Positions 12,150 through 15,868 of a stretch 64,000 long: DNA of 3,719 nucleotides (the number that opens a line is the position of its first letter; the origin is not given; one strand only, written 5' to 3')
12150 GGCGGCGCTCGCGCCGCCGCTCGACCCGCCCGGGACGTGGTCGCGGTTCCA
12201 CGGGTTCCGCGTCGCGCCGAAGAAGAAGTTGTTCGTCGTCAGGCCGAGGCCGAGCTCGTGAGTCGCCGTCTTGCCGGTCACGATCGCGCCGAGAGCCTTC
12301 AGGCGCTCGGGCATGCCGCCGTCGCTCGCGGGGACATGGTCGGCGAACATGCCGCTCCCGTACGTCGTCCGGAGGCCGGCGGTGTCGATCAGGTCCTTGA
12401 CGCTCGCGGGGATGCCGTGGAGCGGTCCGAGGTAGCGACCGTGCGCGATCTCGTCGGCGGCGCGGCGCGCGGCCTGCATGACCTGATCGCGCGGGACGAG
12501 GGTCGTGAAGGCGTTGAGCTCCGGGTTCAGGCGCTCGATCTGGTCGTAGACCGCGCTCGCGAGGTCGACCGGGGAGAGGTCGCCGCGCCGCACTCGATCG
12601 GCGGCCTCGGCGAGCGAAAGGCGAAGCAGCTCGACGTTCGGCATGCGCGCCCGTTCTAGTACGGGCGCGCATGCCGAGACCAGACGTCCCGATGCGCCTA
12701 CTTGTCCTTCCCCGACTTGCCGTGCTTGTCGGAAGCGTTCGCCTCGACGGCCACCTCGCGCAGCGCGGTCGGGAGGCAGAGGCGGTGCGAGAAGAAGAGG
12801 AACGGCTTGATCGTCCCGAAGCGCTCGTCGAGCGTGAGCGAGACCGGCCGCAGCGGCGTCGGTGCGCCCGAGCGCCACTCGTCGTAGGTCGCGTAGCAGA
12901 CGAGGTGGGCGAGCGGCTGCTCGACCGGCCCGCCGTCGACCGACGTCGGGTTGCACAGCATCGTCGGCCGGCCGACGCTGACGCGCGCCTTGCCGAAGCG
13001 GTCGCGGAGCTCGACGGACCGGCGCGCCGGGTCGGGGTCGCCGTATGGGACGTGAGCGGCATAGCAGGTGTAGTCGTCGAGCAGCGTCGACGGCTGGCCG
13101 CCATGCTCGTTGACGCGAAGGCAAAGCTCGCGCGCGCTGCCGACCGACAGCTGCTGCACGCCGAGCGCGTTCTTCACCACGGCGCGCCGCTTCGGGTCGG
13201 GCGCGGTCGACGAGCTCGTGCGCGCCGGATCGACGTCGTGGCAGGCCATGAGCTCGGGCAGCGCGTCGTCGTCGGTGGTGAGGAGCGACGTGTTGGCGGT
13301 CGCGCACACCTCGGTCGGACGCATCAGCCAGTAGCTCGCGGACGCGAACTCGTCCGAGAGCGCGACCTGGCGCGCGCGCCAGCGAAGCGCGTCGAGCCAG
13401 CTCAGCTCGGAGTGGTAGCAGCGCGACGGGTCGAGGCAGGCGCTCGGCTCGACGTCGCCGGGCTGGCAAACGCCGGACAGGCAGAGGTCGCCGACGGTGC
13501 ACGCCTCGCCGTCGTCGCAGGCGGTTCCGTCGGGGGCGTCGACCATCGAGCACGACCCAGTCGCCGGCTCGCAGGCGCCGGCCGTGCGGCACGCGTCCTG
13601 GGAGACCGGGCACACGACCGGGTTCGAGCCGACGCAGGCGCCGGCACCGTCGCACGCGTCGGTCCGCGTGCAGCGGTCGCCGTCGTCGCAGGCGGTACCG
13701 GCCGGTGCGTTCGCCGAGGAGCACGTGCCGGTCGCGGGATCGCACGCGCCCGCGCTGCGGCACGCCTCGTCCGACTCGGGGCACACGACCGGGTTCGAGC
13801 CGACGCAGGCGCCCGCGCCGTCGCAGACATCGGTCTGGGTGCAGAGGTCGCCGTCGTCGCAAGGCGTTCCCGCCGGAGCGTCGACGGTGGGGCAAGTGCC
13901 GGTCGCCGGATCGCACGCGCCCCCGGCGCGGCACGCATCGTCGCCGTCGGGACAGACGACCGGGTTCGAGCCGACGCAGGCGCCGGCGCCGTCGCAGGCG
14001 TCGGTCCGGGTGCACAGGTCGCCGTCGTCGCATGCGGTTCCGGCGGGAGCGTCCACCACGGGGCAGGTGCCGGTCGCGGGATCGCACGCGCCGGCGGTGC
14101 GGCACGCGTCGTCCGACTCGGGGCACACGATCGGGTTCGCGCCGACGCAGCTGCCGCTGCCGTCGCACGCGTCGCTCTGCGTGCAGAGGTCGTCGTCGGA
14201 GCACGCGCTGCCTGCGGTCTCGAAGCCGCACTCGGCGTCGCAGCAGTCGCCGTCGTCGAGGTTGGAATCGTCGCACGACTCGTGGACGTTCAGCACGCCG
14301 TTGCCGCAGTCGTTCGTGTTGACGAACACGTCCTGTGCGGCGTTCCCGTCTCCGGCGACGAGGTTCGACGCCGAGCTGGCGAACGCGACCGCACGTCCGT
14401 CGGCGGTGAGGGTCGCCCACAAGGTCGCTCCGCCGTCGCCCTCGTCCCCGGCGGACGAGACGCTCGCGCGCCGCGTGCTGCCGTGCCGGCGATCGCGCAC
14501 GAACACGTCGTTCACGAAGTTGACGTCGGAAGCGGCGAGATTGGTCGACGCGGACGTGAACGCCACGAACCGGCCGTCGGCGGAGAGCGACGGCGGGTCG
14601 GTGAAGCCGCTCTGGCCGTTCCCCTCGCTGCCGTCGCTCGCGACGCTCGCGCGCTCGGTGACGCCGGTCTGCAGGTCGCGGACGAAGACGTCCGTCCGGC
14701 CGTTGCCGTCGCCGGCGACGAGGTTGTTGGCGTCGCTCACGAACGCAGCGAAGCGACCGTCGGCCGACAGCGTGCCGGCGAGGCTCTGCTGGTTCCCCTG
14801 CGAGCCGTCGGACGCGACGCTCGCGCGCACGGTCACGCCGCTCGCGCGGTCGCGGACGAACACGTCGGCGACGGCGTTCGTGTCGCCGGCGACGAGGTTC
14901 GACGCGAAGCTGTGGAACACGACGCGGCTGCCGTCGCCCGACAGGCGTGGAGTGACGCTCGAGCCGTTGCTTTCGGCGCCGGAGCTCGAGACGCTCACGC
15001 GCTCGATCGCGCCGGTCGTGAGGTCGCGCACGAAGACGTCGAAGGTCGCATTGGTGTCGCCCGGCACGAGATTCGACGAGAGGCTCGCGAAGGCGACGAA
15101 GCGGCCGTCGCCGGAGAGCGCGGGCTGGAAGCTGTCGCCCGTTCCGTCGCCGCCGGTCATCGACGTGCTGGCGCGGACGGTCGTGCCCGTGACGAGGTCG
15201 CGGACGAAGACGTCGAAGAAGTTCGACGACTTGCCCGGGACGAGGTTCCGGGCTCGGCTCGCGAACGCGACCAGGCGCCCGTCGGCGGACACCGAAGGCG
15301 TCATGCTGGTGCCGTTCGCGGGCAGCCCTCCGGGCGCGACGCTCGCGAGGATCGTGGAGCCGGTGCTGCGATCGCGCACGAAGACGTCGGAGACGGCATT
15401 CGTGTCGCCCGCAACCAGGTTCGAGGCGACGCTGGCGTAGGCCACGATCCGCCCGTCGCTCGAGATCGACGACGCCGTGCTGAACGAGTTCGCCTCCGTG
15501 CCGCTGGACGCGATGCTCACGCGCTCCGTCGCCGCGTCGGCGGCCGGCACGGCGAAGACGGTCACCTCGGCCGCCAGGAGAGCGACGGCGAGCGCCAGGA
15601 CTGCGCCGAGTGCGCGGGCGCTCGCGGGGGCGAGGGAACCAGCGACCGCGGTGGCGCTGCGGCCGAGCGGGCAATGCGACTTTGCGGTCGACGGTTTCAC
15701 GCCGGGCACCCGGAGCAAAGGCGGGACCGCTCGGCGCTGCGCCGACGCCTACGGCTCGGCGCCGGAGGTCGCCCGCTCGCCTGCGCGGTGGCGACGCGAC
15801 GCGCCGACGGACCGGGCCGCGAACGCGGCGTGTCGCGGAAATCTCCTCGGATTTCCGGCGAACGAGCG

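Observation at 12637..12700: Perfect 14-16-bp-arm palindrome sequestering the amidase start codon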

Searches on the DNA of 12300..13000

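Call 41: search_rna_families(source=window, start=12300, end=13000, threshold=evalue, max_evalue=1)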
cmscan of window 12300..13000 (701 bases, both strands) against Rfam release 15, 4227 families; matches with E-value up to 1: 2.
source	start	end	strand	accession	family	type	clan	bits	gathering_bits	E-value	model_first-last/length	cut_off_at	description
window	12635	12678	-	RF03407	MIR531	Gene; miRNA;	-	19.8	70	0.69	1-69/69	no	MIR531 microRNA precursor family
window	12636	12679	+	RF03957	mir-5856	Gene; miRNA;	-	18.2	90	0.67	1-70/70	no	mir-5856 microRNA precursor family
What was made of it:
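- On Any curated RNA family (Rfam 15): Only two miRNA-model chance hits, at 18-20 bits against gathering scores of 70-90 (call 41).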

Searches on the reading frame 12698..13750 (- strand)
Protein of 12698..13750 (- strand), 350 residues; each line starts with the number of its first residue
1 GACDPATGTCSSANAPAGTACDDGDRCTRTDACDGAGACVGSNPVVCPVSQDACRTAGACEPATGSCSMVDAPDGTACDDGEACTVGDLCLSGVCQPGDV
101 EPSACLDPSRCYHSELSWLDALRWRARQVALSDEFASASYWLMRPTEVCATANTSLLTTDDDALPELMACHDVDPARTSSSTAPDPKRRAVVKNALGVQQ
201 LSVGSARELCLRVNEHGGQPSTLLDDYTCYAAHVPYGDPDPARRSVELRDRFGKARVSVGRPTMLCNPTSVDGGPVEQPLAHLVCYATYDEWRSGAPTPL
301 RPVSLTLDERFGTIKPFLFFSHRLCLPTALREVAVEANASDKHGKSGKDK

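Call 52: find_homologous_proteins(query=window:12698-13750:-, max_evalue=1e-20)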
Query window:12698-13750:- (350 aa): 150 proteins with E <= 1e-20 among 4615 candidates; the best 120 are listed.
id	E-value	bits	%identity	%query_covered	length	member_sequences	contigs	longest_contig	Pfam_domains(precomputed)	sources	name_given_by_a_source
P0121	1.0e-170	586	100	57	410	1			-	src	-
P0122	4.8e-143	495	54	97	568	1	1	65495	-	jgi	jgi:cysteine-rich repeat protein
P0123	6.0e-98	347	53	32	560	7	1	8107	-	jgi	jgi:hypothetical protein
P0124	1.7e-97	345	56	27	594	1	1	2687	-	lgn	-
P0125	3.9e-86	308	63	27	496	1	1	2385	-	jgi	jgi:cysteine-rich repeat protein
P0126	3.6e-83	298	57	27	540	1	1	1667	-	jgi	jgi:hypothetical protein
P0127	1.8e-81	292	62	27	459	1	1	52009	-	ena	-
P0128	1.2e-78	283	38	53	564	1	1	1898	-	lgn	-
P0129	3.8e-77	278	62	27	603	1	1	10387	-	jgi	jgi:hypothetical protein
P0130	1.4e-76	276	57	27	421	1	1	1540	PF23416.2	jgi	jgi:hypothetical protein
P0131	9.5e-73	264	39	54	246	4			PF23416.2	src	-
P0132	3.8e-70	255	56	28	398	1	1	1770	PF00526.24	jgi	jgi:hypothetical protein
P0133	7.4e-70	254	54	31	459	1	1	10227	-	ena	-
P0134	1.6e-69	253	48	33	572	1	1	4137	PF23416.2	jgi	-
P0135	3.6e-68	249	56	27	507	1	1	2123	PF00526.24,PF23416.2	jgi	jgi:hypothetical protein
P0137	1.4e-64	237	42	94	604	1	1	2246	-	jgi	jgi:cysteine-rich repeat protein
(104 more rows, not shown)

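Call 54: find_encoding_contigs(protein=P0122, flank=3000, max_places=3)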
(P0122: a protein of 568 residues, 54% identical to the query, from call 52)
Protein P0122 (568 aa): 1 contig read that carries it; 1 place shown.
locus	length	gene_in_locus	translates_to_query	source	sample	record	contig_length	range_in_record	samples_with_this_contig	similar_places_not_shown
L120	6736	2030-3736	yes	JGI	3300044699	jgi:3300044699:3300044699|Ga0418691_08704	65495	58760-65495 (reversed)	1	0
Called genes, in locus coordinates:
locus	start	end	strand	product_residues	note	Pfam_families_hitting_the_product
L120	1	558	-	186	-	?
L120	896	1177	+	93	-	-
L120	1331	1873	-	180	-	-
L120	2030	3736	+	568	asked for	-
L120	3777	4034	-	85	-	-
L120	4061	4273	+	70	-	-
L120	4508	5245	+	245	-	-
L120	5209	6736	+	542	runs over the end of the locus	PF25778:DUF7948, PF06739:SBBP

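Call 55: find_encoding_contigs(protein=P0137, flank=3000, max_places=3)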
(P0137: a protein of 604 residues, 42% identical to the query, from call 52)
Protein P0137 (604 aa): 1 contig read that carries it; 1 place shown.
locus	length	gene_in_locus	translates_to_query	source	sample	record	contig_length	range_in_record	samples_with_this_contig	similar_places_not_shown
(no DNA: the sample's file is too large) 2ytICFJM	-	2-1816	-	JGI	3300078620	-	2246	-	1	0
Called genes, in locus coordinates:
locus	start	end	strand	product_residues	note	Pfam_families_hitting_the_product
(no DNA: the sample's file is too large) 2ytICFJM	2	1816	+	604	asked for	?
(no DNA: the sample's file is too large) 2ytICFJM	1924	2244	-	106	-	?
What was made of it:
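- Tried and rejected: The P0137 contig had no DNA available (call 55).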

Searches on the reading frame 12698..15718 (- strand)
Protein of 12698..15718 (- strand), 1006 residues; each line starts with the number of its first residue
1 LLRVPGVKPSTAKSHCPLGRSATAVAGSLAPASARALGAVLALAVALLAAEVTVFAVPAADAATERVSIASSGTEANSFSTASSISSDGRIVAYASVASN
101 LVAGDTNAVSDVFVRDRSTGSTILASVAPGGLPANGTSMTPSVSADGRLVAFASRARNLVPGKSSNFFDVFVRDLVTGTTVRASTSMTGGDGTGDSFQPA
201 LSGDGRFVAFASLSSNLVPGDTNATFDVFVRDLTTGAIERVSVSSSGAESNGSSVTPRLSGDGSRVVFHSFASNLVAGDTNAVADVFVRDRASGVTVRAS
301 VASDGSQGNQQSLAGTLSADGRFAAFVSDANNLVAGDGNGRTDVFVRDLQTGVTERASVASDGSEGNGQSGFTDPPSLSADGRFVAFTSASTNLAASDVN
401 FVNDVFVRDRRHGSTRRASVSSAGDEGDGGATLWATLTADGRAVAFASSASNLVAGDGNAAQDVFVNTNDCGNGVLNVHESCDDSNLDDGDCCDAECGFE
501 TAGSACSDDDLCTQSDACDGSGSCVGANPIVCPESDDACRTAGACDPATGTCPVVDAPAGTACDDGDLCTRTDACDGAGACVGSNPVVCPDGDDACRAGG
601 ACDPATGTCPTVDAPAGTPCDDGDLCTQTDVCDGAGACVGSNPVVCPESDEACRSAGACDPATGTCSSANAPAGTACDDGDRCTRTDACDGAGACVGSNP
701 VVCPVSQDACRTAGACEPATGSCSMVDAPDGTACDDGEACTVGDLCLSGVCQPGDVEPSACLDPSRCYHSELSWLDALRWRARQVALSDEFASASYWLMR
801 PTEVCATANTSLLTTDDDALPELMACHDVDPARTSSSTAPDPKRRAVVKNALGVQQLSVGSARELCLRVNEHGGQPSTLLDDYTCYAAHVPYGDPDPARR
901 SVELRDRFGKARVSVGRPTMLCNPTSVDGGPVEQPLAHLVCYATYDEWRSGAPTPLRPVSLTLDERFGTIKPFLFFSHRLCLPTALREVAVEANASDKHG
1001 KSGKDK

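Call 11: search_protein_families(library=pfam, proteins=[window:12698-15718:-])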
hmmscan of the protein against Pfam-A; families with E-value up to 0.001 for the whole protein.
window:12698-15718:- (1006 aa): 2 families
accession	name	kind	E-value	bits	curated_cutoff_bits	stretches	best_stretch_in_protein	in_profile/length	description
PF07676.18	PD40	-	3.5e-14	52.7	20.9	0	135-156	8-29/38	WD40-like Beta Propeller Repeat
PF24247.1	DUF7450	-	7.1e-05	23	27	1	838-944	11-120/151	Repeat of unknown function (DUF7450)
